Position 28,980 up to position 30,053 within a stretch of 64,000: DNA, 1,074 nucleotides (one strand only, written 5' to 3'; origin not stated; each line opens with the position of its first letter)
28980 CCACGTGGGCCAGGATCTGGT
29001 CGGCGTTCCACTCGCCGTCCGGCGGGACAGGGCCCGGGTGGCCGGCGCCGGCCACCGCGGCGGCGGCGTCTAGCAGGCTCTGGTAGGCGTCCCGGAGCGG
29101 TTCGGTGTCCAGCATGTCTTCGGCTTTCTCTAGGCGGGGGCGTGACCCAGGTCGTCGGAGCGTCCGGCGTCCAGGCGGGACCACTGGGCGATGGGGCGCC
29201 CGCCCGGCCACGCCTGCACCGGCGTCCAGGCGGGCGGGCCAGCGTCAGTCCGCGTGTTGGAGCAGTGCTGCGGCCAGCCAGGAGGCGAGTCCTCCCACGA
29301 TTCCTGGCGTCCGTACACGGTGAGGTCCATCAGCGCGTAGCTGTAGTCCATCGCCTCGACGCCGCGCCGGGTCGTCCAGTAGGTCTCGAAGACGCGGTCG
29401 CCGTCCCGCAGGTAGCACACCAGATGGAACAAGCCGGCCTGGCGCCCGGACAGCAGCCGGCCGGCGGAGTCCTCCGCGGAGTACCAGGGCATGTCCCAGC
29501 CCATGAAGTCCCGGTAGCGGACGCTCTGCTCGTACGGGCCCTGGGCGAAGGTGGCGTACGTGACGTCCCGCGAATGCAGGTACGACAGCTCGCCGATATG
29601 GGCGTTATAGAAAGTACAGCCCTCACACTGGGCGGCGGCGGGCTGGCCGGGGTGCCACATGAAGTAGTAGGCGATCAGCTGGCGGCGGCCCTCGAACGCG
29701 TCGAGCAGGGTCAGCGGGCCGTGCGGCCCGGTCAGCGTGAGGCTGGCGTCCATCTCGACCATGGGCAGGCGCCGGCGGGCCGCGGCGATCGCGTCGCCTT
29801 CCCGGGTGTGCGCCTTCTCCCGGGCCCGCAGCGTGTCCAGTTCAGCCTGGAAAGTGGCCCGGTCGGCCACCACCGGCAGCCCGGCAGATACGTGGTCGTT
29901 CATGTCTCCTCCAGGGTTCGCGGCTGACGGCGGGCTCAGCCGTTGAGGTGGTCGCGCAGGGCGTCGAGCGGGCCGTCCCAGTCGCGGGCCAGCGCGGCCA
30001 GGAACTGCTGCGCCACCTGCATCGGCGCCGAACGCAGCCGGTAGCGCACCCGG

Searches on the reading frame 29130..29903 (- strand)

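Call 17: search_protein_families(library=pfam, proteins=[window:29130-29903:-], max_evalue=0.001)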
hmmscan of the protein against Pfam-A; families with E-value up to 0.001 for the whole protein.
window:29130-29903:- (257 aa): 1 family
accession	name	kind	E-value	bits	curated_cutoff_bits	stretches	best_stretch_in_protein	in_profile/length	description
PF05988.18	DUF899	-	6.1e-54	183.4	27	1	10-204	4-212/224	Bacterial protein of unknown function (DUF899)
